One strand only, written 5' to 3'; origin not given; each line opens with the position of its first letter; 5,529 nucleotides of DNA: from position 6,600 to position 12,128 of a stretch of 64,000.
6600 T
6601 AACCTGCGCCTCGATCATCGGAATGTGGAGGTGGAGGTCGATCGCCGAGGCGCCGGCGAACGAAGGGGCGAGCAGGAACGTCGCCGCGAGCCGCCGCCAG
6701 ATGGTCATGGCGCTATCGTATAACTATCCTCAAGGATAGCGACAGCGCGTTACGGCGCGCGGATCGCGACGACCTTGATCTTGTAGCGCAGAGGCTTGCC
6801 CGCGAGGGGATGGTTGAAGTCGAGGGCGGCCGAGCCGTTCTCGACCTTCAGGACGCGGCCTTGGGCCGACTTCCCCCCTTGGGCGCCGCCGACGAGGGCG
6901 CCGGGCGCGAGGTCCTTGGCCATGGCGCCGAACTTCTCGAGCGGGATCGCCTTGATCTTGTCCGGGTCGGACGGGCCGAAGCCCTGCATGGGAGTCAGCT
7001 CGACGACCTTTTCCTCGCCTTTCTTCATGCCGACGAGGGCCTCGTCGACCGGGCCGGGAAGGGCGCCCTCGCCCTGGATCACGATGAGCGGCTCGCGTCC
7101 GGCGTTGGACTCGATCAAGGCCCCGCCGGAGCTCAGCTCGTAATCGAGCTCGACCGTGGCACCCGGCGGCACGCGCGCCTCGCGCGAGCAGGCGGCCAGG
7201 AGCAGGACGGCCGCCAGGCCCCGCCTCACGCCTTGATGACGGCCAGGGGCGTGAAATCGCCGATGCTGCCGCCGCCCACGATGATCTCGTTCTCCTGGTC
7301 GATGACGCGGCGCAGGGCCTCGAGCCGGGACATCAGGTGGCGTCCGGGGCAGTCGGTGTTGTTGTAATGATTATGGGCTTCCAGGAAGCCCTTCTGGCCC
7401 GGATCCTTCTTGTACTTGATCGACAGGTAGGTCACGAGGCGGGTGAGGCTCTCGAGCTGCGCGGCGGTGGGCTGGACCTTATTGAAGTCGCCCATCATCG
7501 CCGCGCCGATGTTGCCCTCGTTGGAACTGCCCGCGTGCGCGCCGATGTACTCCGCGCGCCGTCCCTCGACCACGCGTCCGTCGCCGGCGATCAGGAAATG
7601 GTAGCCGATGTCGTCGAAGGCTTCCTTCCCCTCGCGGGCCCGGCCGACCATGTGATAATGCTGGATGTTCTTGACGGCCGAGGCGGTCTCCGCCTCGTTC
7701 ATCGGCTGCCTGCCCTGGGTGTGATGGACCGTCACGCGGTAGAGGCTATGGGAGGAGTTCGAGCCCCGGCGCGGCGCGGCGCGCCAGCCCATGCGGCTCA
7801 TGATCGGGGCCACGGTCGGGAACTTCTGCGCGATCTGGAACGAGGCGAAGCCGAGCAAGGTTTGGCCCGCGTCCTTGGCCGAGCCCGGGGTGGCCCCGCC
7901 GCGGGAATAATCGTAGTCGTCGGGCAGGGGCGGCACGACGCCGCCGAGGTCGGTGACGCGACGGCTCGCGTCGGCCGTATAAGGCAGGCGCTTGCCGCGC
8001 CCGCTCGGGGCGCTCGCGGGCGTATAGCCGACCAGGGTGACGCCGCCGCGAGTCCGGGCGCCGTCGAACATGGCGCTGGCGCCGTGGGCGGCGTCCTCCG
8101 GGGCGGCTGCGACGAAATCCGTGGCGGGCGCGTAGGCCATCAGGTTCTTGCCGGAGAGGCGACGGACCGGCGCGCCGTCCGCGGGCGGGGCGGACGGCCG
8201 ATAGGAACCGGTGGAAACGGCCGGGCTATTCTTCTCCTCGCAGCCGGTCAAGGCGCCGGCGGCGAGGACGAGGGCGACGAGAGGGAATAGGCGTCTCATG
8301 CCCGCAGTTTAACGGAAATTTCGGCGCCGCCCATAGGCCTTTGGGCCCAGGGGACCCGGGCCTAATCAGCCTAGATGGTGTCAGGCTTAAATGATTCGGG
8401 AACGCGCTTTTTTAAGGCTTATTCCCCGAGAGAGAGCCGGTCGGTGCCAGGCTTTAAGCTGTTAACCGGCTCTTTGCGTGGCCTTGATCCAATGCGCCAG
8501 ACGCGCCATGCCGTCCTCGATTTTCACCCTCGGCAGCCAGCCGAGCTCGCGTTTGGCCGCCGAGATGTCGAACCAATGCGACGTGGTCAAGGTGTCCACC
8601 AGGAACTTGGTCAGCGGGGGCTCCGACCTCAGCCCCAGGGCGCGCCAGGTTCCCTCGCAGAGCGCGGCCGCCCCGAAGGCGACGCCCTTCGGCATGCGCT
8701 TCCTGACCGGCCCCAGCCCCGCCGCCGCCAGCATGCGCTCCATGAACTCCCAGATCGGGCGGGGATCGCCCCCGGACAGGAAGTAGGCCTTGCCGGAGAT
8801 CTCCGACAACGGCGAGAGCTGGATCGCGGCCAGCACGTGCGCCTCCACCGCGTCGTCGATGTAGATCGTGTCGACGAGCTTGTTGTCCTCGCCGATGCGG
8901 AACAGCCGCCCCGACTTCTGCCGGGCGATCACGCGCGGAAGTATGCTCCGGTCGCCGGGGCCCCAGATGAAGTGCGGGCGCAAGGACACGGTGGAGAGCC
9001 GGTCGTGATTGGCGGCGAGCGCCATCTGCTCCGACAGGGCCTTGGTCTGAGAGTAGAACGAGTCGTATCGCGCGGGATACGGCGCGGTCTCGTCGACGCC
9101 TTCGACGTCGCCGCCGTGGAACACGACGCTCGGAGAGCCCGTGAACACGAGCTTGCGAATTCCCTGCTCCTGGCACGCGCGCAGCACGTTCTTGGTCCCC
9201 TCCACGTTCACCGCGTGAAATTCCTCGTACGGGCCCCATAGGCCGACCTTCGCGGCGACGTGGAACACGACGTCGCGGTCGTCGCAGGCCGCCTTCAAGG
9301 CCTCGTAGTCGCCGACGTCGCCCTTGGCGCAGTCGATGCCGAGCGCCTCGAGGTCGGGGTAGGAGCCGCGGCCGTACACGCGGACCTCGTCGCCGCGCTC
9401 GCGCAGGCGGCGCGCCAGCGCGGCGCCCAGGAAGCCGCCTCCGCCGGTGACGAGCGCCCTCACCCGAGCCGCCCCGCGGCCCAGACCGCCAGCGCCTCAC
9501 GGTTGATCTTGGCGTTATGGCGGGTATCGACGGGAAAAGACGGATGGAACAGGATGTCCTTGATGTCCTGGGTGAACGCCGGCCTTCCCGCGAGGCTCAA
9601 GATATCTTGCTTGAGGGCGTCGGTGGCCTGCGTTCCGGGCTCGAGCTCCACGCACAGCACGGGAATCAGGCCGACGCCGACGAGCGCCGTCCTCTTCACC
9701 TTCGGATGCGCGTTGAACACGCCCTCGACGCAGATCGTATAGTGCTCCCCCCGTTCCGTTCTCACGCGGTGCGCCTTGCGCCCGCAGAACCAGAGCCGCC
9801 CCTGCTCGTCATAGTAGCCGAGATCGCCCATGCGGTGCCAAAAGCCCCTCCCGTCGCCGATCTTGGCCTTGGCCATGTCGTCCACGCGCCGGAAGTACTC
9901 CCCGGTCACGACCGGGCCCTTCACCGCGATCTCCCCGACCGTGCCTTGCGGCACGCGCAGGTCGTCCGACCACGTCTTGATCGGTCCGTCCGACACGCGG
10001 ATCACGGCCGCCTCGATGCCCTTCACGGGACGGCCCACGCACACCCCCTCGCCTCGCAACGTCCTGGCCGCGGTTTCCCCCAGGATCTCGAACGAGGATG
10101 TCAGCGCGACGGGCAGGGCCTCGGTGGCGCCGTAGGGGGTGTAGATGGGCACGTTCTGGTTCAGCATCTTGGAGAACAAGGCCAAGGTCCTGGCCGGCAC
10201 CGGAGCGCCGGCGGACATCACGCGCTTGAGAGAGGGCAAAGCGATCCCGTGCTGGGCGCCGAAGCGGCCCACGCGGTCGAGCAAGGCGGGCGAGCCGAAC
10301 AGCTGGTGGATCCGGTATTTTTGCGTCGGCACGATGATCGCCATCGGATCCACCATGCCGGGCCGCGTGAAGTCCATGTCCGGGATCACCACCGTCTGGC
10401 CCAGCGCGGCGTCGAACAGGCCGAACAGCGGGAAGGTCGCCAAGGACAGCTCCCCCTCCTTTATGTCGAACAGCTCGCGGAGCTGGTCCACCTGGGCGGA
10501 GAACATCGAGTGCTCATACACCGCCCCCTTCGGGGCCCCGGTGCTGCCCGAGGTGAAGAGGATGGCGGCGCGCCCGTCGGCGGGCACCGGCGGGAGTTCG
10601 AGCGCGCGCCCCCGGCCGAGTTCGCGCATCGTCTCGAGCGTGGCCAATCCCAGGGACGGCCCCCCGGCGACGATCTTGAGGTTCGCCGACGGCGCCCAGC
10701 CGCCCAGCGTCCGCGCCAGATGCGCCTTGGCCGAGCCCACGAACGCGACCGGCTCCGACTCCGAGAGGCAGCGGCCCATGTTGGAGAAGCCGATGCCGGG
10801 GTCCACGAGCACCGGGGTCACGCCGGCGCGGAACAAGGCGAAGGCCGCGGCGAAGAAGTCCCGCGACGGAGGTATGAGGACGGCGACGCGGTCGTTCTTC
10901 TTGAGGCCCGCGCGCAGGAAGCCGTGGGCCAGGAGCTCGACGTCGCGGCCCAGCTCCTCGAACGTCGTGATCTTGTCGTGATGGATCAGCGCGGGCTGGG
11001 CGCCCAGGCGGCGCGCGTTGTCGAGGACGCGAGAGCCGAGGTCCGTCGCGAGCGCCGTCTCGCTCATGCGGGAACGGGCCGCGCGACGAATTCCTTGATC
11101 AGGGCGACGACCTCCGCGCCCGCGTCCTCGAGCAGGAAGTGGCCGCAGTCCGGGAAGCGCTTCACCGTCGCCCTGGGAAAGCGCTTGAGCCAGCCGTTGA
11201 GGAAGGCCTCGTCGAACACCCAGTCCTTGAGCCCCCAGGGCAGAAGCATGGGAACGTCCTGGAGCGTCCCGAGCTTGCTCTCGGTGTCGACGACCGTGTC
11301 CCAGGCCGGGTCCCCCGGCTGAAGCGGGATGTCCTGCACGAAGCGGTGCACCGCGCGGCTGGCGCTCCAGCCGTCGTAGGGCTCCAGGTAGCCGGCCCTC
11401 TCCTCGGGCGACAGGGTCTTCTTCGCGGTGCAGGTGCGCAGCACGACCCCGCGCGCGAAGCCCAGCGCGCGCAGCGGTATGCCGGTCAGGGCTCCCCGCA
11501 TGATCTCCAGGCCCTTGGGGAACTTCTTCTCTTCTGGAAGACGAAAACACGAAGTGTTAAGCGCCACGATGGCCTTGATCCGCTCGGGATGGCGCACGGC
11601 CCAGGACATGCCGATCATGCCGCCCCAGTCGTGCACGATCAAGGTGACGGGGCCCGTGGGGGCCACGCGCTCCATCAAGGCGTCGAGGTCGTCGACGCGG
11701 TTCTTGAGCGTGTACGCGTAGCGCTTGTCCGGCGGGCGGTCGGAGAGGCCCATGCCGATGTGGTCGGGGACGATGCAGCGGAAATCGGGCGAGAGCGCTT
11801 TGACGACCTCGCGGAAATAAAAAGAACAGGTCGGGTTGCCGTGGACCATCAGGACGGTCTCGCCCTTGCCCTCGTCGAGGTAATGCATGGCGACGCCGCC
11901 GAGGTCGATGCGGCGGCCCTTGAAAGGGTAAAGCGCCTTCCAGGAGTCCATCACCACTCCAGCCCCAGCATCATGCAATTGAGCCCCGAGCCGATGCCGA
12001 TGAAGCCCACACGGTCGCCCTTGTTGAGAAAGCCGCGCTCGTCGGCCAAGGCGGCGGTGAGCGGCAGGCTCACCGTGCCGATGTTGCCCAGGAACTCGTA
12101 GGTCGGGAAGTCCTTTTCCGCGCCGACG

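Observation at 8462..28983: PUFA-synthase (pfaD-pfaA-pfaC) and oleABCD fused into one translationally coupled 20.5-kb operon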

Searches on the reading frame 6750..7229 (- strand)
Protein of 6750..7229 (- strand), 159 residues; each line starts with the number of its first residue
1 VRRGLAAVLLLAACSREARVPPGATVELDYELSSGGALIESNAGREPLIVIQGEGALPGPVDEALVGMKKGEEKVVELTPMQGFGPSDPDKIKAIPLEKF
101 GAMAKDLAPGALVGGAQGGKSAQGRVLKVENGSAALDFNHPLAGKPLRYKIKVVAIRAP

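Call 4: search_protein_families(library=pfam, proteins=[window:6750-7229:-])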
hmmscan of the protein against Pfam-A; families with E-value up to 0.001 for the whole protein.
window:6750-7229:- (159 aa): 1 family
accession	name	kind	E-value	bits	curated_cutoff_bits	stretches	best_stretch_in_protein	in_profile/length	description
PF00254.34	FKBP_C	-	1.7e-07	31.9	21.1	1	20-90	5-77/94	FKBP-type peptidyl-prolyl cis-trans isomerase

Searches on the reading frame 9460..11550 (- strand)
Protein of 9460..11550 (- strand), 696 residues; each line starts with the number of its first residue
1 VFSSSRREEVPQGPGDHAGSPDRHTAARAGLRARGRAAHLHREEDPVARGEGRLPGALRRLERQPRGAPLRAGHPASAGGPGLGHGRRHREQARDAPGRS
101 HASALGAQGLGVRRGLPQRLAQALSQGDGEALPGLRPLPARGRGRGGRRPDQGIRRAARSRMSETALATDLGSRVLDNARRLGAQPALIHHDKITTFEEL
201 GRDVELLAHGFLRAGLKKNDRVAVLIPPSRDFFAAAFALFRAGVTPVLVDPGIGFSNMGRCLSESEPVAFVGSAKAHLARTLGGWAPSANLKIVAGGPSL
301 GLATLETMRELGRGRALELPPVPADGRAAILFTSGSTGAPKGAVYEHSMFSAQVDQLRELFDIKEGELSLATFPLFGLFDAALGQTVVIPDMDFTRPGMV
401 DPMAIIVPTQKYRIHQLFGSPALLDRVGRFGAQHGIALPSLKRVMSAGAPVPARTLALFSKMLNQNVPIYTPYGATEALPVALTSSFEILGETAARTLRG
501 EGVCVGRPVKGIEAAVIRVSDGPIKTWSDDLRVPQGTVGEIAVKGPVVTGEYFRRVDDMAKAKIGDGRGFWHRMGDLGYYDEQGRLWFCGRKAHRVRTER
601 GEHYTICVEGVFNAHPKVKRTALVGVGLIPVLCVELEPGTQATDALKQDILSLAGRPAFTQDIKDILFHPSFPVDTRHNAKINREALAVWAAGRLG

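Call 4: search_protein_families(library=pfam, proteins=[window:9460-11550:-])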
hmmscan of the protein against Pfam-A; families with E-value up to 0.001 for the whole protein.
window:9460-11550:- (696 aa): 1 family
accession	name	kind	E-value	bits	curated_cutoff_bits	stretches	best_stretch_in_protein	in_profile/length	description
PF00501.34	AMP-binding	-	1.1e-48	166.4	29.9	1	178-553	4-384/384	AMP-binding enzyme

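Call 5: search_protein_families(library=ncbifam, proteins=[window:9460-11550:-])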
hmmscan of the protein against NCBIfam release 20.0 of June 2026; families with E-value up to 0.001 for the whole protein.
window:9460-11550:- (696 aa): 98 families (the best 25 are shown)
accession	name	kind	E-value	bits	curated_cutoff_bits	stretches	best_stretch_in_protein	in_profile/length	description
NF006754.0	PRK09274.1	equivalog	1.3e-186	621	478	1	193-695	40-551/555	fatty acid CoA ligase family protein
NF045786.1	OlefBLtnSynXan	equivalog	1.1e-164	548.9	900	1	186-692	29-542/544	olefin beta-lactone synthetase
NF045785.1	OlefBLtnSynShew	equivalog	2.2e-158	528.1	850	1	192-691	36-551/552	olefin beta-lactone synthetase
NF004837.0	PRK06187.1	subfamily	7.9e-49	166.3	476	1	173-641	12-476/531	long-chain-fatty-acid--CoA ligase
NF006182.0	PRK08316.1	subfamily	9.7e-33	113.4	663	1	171-626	13-451/523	fatty acyl-CoA synthetase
NF005801.1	PRK07656.1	equivalog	2e-32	112.5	657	1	175-626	7-437/500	FadD3 family acyl-CoA ligase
TIGR01733.1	AA-adenyl-dom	subfamily_domain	2.9e-32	112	317.4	1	196-597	1-383/409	amino acid adenylation domain-containing protein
NF005676.0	PRK07470.1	equivalog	3.6e-32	111.7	774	1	163-626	14-463/544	acyl-CoA synthetase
NF004114.0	PRK05605.1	equivalog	9.3e-32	110.1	766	2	305-626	201-503/575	long-chain-fatty-acid--CoA ligase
NF005858.0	PRK07787.1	subfamily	1.6e-29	102.7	575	1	212-626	39-408/471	acyl-CoA synthetase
NF005702.0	PRK07514.1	subfamily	7.3e-28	97.2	558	1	189-626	24-434/506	malonyl-CoA synthase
NF006181.0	PRK08314.1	subfamily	1.7e-27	95.9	705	2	325-625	204-485/563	long-chain-fatty-acid--CoA ligase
NF005857.1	PRK07786.1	exception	2.5e-27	95.5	733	1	185-625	25-446/513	fatty-acid--CoA ligase FadD5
NF005714.0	PRK07529.1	subfamily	3.7e-26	91.6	632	1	317-645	210-533/640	acyl-CoA synthetase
TIGR03098.1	ligase_PEP_1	hypoth_equivalog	1.4e-25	89.7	592.35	1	175-687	6-514/517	acyl-CoA ligase (AMP-forming), exosortase A system-associated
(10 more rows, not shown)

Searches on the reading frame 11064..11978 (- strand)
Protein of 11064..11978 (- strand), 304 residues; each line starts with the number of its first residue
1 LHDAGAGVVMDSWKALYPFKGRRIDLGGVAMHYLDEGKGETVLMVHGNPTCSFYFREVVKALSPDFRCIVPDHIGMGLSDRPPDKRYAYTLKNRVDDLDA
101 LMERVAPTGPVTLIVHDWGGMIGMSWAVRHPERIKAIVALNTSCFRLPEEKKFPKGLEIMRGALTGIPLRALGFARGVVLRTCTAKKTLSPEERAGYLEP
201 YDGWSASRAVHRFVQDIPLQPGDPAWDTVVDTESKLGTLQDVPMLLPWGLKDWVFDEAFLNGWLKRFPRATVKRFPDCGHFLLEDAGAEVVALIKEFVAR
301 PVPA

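Call 4: search_protein_families(library=pfam, proteins=[window:11064-11978:-])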
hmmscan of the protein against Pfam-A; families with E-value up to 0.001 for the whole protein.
window:11064-11978:- (304 aa): 3 families
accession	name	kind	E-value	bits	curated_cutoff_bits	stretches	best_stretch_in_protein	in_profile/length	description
PF00561.26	Abhydrolase_1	-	8.1e-32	111.3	25.8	1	41-285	2-243/245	alpha/beta hydrolase fold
PF12697.13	Abhydrolase_6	-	4.5e-20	73.7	26.3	1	42-292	1-216/217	Alpha/beta hydrolase family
PF12146.15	Hydrolase_4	-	8e-13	48.7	27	1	41-159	6-125/239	Serine aminopeptidase, S33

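Call 5: search_protein_families(library=ncbifam, proteins=[window:11064-11978:-])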
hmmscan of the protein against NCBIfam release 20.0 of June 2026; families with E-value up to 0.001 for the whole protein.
window:11064-11978:- (304 aa): 23 families
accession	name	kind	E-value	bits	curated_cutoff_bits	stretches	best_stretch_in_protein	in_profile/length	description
NF002938.0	PRK03592.1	equivalog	1.5e-46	159.1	241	1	18-300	9-291/298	haloalkane dehalogenase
NF002043.0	PRK00870.1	subfamily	5.3e-37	127.9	265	1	28-299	33-299/302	haloalkane dehalogenase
NF002873.0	PRK03204.1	equivalog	1.3e-36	126.4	466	1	14-296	9-283/286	haloalkane dehalogenase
NF004514.1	PRK05855.1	equivalog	6e-19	68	455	1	29-144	12-124/578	SDR family oxidoreductase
TIGR03056.1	bchO_mg_che_rel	equivalog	1.7e-18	66.6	172.55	1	22-143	9-129/278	alpha/beta fold hydrolase BchO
NF050089.1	i_nPHAscl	equivalog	4.5e-17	62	300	1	31-143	9-118/288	intracellular short-chain-length polyhydroxyalkanoate depolymerase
TIGR01250.1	pro_imino_pep_2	subfamily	1.5e-14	54.2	167.65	1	35-141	21-128/288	proline iminopeptidase-family hydrolase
NF051487.1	bifunc_PcaCD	exception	1.5e-14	53.9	430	1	39-144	172-273/413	bifunctional 4-carboxymuconolactone decarboxylase/3-oxoadipate enol-lactonase PcaCD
NF045632.1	hydroxlase_HsaD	equivalog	2.4e-12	46.4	400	1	23-141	16-136/290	4,5:9,10-diseco-3-hydroxy-5,9,17-trioxoandrosta-1(10),2-diene-4-oate hydrolase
NF051488.1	bifunc_PcaDC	exception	2.1e-11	43.6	390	1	54-157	27-125/375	bifunctional 3-oxoadipate enol-lactonase/4-carboxymuconolactone decarboxylase PcaDC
TIGR02427.1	protocat_pcaD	equivalog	2.2e-11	43.6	255.85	1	54-143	28-113/251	3-oxoadipate enol-lactonase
NF011457.0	PRK14875.1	equivalog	2.1e-10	40.1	307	1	21-138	112-227/372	acetoin dehydrogenase dihydrolipoyllysine-residue acetyltransferase subunit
TIGR03611.1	RutD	equivalog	8.7e-10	38.4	238.5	1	35-142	9-113/258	pyrimidine utilization protein D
NF045948.1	ProImpepThrmp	equivalog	1.3e-09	37.9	500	1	28-138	11-124/291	proline iminopeptidase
TIGR03695.1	menH_SHCHC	equivalog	1.4e-07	31.2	208.55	1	40-142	3-104/252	2-succinyl-6-hydroxy-2,4-cyclohexadiene-1-carboxylate synthase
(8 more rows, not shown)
